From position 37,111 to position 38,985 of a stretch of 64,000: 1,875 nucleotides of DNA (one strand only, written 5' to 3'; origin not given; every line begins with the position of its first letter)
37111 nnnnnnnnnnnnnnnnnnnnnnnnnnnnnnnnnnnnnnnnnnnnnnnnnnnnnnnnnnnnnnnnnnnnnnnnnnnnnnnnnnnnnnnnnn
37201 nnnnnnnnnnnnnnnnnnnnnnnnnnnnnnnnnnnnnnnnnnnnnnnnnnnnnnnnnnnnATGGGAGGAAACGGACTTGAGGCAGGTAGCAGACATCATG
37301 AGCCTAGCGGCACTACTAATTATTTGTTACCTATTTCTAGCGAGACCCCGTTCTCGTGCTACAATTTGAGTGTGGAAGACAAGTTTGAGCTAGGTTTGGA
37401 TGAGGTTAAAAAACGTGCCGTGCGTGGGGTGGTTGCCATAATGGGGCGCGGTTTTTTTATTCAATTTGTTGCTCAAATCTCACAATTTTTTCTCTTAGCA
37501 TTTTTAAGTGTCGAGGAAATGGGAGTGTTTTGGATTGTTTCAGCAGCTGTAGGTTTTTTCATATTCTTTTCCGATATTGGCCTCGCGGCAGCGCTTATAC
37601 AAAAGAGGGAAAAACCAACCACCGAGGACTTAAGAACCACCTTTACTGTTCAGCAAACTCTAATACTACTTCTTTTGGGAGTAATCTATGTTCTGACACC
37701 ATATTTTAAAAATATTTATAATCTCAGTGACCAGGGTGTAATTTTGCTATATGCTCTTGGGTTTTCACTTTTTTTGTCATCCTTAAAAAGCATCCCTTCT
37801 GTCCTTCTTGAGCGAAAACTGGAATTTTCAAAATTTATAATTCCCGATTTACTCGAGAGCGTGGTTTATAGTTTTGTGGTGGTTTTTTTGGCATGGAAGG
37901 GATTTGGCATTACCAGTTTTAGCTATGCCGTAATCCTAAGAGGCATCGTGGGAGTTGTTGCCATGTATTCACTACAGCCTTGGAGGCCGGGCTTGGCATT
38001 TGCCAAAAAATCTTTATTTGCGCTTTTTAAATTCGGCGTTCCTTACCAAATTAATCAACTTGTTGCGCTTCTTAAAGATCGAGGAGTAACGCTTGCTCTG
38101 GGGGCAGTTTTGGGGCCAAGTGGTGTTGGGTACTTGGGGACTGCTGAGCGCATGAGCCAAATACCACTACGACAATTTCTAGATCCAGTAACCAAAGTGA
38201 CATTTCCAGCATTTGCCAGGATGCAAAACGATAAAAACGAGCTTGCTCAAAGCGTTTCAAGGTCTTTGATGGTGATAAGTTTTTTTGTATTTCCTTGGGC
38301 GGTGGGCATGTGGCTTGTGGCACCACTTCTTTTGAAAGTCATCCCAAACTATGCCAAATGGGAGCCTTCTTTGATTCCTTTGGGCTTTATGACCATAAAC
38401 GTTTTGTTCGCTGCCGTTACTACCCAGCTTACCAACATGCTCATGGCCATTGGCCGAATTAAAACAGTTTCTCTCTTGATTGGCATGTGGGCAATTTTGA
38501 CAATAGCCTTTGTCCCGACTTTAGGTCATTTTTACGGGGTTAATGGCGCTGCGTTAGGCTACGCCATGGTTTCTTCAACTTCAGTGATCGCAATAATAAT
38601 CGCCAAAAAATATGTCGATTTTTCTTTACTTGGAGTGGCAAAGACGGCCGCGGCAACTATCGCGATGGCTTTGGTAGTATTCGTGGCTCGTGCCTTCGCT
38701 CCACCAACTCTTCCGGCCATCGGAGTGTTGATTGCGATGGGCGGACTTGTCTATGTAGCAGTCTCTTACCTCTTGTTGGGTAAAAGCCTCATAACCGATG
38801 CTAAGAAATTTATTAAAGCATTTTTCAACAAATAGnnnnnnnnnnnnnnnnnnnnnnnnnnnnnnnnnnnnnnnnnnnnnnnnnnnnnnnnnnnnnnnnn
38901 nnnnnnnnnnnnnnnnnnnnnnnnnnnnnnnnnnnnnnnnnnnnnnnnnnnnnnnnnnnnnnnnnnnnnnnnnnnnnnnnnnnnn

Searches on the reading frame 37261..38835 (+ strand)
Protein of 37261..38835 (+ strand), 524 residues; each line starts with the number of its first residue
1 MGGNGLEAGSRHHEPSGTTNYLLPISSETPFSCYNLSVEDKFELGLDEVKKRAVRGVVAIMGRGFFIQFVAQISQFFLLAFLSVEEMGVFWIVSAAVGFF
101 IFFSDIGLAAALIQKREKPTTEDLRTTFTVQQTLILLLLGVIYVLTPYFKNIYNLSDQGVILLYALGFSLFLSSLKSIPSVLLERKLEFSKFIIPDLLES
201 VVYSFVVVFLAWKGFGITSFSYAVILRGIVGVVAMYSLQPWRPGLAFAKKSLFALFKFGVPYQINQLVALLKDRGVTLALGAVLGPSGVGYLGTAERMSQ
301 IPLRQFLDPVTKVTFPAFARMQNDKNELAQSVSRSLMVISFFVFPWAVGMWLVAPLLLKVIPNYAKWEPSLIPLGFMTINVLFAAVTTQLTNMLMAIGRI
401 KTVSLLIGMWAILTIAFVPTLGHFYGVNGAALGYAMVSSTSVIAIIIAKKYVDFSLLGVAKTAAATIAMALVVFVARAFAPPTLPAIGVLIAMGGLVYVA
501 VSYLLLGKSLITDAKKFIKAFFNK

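Call 47: search_protein_families(library=pfam, proteins=[window:37261-38835:+], max_evalue=0.001)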
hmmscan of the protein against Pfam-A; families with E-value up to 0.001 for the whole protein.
window:37261-38835:+ (524 aa): 2 families
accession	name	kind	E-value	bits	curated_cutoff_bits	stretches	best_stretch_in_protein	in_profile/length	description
PF13440.11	Polysacc_synt_3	-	1e-51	176.4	23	1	81-361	5-283/293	Polysaccharide biosynthesis protein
PF01943.22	Polysacc_synt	-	2.8e-21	76.6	28.2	1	55-322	3-274/274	Polysaccharide biosynthesis protein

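Call 74: search_protein_families(library=ncbifam, proteins=[window:37261-38835:+], max_evalue=0.001)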
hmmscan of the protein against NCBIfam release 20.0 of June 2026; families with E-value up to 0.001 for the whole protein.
window:37261-38835:+ (524 aa): 3 families
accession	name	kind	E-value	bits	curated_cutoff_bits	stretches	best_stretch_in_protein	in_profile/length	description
NF007773.0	PRK10459.1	equivalog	5.1e-32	111.5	273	1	69-502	22-464/492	MOP flippase family protein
NF047674.1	TeichurnBiosyTuaB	equivalog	1.1e-21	77.4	580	1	66-480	20-439/469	teichuronic acid biosynthesis protein TuaB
NF058658.1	Oglyco_Wzx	exception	1.6e-21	76.9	720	1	66-505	23-458/478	O-glycosylation flippase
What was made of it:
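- On Wzx-dependent lipid-linked glycan assembly cluster: 37261-38835 hits Polysacc_synt_3 at 1e-51 and the MOP flippase model PRK10459 at 5e-32 (calls 47, 74).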
